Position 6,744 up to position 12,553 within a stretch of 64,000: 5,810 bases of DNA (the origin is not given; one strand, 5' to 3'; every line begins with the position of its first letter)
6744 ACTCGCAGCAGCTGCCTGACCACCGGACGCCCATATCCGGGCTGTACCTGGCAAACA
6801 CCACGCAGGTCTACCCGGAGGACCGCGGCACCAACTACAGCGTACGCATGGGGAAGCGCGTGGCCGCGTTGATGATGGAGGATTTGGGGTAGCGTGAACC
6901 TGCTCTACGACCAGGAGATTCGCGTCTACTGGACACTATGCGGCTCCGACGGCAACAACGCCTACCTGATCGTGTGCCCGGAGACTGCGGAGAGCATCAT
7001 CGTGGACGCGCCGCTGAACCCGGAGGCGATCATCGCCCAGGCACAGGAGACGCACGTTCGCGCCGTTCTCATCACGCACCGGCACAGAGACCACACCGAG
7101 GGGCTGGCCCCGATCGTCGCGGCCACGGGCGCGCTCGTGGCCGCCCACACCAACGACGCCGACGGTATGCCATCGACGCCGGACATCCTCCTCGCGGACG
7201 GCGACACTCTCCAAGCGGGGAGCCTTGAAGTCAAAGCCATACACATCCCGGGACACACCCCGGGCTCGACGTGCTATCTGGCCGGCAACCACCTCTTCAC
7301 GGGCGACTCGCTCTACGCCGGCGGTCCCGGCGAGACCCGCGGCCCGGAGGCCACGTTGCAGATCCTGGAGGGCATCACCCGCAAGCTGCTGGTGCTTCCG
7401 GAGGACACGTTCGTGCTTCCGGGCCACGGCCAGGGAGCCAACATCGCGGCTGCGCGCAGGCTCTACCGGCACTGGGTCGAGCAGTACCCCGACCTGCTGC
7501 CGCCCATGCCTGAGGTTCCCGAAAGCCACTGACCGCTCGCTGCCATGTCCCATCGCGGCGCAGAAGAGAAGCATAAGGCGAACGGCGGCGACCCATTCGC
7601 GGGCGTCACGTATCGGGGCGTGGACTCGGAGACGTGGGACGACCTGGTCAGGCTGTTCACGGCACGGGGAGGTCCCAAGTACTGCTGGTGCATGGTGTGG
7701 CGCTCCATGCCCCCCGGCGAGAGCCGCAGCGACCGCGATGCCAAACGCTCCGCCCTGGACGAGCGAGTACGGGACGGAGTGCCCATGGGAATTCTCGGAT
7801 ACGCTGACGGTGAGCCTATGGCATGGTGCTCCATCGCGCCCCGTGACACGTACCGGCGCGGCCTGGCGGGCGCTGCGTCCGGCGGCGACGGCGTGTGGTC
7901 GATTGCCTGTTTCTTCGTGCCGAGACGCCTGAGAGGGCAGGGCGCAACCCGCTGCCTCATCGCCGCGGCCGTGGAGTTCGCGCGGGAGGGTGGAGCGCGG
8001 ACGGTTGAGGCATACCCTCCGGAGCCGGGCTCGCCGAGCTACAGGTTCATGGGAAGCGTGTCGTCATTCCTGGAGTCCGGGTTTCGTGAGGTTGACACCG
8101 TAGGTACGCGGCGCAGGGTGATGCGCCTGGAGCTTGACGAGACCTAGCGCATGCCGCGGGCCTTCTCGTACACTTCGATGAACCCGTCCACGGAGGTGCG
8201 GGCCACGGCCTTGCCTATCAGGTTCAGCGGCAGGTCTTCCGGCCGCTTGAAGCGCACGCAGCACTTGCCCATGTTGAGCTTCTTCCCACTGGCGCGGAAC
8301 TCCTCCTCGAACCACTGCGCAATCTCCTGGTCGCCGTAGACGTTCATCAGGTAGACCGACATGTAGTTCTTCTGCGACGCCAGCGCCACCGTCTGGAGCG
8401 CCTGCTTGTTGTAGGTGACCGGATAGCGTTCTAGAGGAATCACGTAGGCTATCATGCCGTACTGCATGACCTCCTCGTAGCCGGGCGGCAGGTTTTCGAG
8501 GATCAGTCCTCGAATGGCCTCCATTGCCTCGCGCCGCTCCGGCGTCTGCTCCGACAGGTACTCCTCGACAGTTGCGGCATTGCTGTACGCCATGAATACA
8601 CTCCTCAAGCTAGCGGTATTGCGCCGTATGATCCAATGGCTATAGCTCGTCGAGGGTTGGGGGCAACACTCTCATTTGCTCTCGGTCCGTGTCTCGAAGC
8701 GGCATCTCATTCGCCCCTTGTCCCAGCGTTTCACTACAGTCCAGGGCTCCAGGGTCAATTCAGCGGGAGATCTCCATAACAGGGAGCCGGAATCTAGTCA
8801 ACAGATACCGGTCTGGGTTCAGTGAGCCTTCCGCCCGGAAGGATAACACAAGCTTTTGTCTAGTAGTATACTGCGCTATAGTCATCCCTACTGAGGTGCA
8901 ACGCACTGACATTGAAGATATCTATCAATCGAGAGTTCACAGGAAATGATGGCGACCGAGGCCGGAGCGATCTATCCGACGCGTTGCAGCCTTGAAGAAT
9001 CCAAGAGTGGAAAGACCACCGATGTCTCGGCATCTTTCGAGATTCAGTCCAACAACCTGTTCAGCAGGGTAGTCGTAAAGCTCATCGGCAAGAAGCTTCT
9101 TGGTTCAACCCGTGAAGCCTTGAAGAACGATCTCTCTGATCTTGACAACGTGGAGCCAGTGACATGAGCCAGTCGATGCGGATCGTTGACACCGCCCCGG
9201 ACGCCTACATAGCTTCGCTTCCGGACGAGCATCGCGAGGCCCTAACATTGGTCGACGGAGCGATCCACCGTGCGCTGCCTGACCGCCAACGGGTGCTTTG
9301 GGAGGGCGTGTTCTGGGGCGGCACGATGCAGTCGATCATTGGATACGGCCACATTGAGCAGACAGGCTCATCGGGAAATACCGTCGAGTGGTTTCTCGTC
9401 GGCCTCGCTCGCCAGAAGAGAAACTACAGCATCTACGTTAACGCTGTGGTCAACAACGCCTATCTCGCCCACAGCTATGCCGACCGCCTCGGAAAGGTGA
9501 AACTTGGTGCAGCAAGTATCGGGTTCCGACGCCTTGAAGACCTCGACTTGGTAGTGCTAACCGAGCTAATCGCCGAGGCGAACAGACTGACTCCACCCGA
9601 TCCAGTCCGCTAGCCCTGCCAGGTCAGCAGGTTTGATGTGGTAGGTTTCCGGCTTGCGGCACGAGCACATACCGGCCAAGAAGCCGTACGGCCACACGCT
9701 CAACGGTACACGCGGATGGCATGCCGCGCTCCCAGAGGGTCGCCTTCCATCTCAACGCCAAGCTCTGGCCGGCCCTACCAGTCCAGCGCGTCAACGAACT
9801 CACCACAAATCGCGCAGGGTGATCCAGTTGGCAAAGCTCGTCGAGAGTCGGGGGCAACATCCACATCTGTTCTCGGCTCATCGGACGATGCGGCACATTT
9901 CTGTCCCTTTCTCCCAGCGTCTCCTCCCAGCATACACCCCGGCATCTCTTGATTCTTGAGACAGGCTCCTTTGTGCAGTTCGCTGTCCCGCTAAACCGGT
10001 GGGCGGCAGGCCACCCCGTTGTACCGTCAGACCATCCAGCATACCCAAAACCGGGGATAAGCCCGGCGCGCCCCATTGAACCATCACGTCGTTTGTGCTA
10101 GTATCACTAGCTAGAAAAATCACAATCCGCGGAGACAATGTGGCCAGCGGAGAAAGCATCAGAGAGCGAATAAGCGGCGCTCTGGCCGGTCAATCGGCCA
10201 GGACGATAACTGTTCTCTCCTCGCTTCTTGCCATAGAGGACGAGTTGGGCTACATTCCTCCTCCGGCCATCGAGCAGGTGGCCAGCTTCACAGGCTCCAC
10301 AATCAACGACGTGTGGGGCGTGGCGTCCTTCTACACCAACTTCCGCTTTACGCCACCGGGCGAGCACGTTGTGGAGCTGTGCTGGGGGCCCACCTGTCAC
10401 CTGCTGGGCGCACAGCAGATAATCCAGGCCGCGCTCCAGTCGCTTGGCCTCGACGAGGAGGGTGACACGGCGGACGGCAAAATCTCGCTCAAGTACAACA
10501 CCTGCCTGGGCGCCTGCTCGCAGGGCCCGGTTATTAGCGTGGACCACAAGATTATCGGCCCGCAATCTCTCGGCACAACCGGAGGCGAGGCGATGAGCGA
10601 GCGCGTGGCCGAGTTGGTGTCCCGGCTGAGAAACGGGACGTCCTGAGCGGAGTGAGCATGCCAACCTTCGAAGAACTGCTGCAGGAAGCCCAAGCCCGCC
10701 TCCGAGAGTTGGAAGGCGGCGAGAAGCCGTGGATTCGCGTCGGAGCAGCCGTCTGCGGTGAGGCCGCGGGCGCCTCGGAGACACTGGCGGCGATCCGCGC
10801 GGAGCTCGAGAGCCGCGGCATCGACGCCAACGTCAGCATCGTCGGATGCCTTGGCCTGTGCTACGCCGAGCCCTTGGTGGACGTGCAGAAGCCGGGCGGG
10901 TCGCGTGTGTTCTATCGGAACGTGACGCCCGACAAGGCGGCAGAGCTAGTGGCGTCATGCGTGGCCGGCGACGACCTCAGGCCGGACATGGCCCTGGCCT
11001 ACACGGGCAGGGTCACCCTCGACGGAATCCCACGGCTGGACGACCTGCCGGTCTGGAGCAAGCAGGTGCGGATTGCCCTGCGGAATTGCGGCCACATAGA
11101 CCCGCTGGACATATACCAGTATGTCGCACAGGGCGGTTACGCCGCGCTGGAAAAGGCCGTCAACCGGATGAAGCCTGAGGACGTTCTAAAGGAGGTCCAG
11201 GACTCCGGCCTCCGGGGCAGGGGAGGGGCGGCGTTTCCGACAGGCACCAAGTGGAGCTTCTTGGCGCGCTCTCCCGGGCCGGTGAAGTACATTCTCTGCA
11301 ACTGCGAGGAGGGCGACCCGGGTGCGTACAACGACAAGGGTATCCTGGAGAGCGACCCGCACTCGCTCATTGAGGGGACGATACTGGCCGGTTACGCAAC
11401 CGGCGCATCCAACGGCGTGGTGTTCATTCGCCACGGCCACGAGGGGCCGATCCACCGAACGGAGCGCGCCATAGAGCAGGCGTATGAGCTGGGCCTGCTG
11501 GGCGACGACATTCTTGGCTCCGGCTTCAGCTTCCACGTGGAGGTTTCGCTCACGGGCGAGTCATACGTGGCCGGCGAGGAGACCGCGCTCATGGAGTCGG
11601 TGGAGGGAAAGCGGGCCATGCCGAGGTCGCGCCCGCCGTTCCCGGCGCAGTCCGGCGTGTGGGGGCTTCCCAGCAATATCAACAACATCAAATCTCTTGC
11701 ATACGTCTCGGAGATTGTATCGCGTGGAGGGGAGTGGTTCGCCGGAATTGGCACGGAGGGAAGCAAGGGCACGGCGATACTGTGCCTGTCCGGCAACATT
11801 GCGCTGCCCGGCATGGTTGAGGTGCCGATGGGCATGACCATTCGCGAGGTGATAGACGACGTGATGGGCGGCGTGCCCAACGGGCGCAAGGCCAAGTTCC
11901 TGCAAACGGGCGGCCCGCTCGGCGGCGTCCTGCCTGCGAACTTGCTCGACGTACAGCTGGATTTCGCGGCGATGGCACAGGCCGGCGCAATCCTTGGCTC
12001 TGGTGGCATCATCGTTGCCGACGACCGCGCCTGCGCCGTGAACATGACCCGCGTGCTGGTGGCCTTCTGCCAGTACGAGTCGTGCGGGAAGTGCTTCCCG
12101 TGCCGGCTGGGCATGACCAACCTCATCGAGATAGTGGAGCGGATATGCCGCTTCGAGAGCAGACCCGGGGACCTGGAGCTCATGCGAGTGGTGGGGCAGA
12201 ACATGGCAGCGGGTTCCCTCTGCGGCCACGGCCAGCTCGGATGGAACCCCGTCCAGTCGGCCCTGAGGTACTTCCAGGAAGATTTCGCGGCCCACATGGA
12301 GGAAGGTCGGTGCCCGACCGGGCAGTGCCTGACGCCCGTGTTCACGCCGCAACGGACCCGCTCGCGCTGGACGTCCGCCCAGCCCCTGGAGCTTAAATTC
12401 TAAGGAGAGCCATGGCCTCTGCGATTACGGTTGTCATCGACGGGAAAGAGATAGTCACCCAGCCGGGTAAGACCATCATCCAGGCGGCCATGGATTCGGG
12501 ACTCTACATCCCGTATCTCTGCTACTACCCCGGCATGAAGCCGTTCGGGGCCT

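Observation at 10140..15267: Stand-alone NuoEFG-like module with a 'pseudo-formate dehydrogenase' subunit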

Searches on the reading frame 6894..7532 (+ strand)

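Call 18: search_protein_families(library=pfam, proteins=[window:6894-7532:+])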
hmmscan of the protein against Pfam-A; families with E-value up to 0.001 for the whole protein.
window:6894-7532:+ (212 aa): 2 families
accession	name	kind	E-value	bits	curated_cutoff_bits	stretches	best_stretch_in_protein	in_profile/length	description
PF00753.33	Lactamase_B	-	1.3e-13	51.7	22.7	1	20-178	5-196/196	Metallo-beta-lactamase superfamily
PF12706.13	Lactamase_B_2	-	0.00016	21.8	27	1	50-78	24-54/200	Beta-lactamase superfamily domain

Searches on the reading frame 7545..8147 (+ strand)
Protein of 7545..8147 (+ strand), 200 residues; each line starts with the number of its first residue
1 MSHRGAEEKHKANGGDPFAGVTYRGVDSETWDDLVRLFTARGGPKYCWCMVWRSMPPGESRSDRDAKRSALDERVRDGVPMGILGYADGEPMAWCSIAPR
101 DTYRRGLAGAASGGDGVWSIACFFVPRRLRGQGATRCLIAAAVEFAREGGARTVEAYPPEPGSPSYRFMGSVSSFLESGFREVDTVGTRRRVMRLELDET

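Call 18: search_protein_families(library=pfam, proteins=[window:7545-8147:+])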
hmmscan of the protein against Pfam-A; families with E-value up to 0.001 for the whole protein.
window:7545-8147:+ (200 aa): 2 families
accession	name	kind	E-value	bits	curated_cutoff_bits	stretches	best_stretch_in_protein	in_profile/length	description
PF00583.31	Acetyltransf_1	-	3.3e-07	31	20.7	1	55-166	12-108/116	Acetyltransferase (GNAT) family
PF14542.12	Acetyltransf_CG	-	0.0006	20.3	30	0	114-152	21-59/80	GCN5-related N-acetyl-transferase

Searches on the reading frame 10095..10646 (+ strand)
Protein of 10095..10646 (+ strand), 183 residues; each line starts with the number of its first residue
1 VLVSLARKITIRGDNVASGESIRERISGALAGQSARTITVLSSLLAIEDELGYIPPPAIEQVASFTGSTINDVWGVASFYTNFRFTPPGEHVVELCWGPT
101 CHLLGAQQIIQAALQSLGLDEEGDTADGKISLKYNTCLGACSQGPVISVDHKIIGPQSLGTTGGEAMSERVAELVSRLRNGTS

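Call 3: search_protein_families(library=pfam, proteins=[window:10095-10646:+])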
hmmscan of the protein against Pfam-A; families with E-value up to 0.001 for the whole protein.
window:10095-10646:+ (183 aa): 1 family
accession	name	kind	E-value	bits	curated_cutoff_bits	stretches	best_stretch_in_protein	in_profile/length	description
PF01257.25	2Fe-2S_thioredx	-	2.7e-31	108.8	24.8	1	36-155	11-130/145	Thioredoxin-like [2Fe-2S] ferredoxin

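Call 4: search_protein_families(library=ncbifam, proteins=[window:10095-10646:+])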
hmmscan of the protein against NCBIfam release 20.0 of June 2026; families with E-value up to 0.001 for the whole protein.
window:10095-10646:+ (183 aa): 9 families
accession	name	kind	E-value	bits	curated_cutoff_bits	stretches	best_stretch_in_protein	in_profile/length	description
NF004638.0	PRK05988.1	equivalog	2.9e-28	98.6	198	1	23-155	11-143/159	formate dehydrogenase subunit gamma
NF005722.0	PRK07539.1-2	equivalog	4e-27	95.2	141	1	23-155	10-142/157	NADH-quinone oxidoreductase subunit NuoE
TIGR01958.1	nuoE_fam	subfamily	4.1e-26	91.9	142.4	1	38-153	16-131/148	NADH-quinone oxidoreductase subunit NuoE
NF005747.0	PRK07571.1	equivalog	7.7e-23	81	224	1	18-158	17-157/173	bidirectional hydrogenase complex protein HoxE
NF005721.0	PRK07539.1-1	equivalog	2e-22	79.8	308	1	46-154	54-162/292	NADH-quinone oxidoreductase subunit NuoE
NF005725.0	PRK07539.1-5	equivalog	2.4e-21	76.2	220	1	39-151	40-153/174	NADH-quinone oxidoreductase subunit NuoE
NF005723.0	PRK07539.1-3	equivalog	1.4e-18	67.2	226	1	36-152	22-138/158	NADH-quinone oxidoreductase subunit NuoE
NF005724.0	PRK07539.1-4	equivalog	1.1e-15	58.1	280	1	39-151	41-154/240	NADH-quinone oxidoreductase subunit NuoE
NF009040.0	PRK12373.1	equivalog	3.3e-13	50.1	514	1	44-149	43-149/400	NADH-quinone oxidoreductase subunit E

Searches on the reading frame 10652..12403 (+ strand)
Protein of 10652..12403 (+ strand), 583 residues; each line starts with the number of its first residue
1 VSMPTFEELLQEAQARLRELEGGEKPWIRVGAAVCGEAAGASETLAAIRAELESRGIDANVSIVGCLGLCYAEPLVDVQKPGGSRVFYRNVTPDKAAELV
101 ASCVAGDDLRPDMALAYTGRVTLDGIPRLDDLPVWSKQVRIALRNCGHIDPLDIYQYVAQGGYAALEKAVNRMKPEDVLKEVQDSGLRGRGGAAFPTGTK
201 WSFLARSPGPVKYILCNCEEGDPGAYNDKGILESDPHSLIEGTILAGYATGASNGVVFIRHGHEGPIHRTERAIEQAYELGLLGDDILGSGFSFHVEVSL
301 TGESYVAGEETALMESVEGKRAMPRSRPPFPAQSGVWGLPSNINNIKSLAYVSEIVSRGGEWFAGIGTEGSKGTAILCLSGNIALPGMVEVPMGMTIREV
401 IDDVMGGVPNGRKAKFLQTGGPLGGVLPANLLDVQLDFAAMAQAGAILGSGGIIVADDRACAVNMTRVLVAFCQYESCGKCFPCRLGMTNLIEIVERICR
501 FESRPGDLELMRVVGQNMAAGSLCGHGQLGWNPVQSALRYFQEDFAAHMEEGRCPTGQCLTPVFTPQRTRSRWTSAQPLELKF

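Call 3: search_protein_families(library=pfam, proteins=[window:10652-12403:+])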
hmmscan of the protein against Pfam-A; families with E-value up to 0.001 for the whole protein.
window:10652-12403:+ (583 aa): 3 families
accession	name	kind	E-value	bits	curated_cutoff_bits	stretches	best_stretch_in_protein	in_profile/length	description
PF01512.22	Complex1_51K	-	2.8e-38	131.6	31.2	1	182-353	1-149/150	Nuo51 FMN-binding domain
PF10589.14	NADH_4Fe-4S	-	5.9e-25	87.4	23.5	1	465-548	2-85/85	NADH-ubiquinone oxidoreductase-F iron-sulfur binding region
PF10531.15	SLBB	-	2.9e-05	24.3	27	1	378-426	3-54/55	SLBB domain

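Call 4: search_protein_families(library=ncbifam, proteins=[window:10652-12403:+])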
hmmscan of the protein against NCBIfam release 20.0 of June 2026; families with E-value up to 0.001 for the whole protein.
window:10652-12403:+ (583 aa): 7 families
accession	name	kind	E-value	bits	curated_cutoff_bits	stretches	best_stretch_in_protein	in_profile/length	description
TIGR01959.1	nuoF_fam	equivalog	5.7e-130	433.4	558.65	1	151-548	11-409/410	NADH-quinone oxidoreductase subunit NuoF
NF008436.0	PRK11278.1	equivalog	3.2e-105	352.6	749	1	150-552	23-429/448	NADH-quinone oxidoreductase subunit NuoF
NF010120.0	PRK13596.1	equivalog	2.4e-97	326.2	389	1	160-550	26-418/433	NADH-quinone oxidoreductase subunit NuoF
TIGR04481.1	PR_assoc_PrdC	equivalog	2.3e-10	39.9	490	1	174-408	71-271/425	proline reductase-associated electron transfer protein PrdC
TIGR01945.1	rnfC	subfamily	4.3e-08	32.1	245.95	1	168-276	114-220/435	RnfABCDGE type electron transport complex subunit C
NF003454.1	PRK05035.1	equivalog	2.4e-07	29.6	345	1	170-426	118-336/556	electron transport complex subunit RsxC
NF041612.1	fdxn_Clost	equivalog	0.00036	21.1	150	1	43-105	31-92/102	2Fe-2S ferredoxin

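Call 49: search_solved_structures(query=window:10652-12403:+, show_alignments=1, max_evalue=1e-30)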
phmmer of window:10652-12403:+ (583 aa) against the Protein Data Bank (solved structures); distinct sequences matched with E-value up to 1e-30: 61 (the best 60 are shown).
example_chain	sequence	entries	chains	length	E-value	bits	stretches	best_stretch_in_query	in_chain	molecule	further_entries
9bov_B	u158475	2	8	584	7.7e-162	543.3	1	28-561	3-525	NADH dehydrogenase (Quinone)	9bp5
7t2r_B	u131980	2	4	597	1.6e-156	525.7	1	37-561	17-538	NiFe hydrogenase subunit B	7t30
9n5u_B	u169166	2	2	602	5e-154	517.5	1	28-560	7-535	NfnB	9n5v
8oh5_B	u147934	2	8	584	3.6e-153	514.7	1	28-564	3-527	NAD-reducing hydrogenase subunit HoxF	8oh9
7q4v_B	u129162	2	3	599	4.9e-145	487.8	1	38-559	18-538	Iron hydrogenase HydB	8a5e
8a6t_B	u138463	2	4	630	6.9e-145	487.3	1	57-560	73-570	Electron bifurcating hydrogenase subunit HydB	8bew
7q4w_B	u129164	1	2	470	6e-133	447.9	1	154-559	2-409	Iron hydrogenase HydB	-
7p5h_B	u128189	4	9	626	6.5e-129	434.6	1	60-560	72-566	Fe-hydrogenase, subunit beta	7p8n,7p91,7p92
9mqx_B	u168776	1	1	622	6.8e-124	418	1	26-562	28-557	NADH:ubiquinone oxidoreductase, NADH-binding (51 kD) subunit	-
6vw7_B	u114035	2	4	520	2.4e-111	376.6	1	38-547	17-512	NAD-dependent formate dehydrogenase beta subunit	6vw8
6tg9_B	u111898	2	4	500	4.6e-101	342.6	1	27-549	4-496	Formate dehydrogenase subunit beta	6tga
9wxb_C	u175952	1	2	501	9.1e-99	335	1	27-547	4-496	Formate dehydrogenase beta subunit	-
2fug_1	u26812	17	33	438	1.6e-96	327.6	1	155-553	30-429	NADH-quinone oxidoreductase chain 1 | NADH-QUINONE OXIDOREDUCTASE SUBUNIT 1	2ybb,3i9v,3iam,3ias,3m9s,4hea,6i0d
7awt_F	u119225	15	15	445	2.5e-96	327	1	151-552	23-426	NADH-quinone oxidoreductase subunit F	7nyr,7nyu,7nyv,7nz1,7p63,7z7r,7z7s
9q8i_F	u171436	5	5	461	2.8e-96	326.8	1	151-552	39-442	NADH-quinone oxidoreductase subunit F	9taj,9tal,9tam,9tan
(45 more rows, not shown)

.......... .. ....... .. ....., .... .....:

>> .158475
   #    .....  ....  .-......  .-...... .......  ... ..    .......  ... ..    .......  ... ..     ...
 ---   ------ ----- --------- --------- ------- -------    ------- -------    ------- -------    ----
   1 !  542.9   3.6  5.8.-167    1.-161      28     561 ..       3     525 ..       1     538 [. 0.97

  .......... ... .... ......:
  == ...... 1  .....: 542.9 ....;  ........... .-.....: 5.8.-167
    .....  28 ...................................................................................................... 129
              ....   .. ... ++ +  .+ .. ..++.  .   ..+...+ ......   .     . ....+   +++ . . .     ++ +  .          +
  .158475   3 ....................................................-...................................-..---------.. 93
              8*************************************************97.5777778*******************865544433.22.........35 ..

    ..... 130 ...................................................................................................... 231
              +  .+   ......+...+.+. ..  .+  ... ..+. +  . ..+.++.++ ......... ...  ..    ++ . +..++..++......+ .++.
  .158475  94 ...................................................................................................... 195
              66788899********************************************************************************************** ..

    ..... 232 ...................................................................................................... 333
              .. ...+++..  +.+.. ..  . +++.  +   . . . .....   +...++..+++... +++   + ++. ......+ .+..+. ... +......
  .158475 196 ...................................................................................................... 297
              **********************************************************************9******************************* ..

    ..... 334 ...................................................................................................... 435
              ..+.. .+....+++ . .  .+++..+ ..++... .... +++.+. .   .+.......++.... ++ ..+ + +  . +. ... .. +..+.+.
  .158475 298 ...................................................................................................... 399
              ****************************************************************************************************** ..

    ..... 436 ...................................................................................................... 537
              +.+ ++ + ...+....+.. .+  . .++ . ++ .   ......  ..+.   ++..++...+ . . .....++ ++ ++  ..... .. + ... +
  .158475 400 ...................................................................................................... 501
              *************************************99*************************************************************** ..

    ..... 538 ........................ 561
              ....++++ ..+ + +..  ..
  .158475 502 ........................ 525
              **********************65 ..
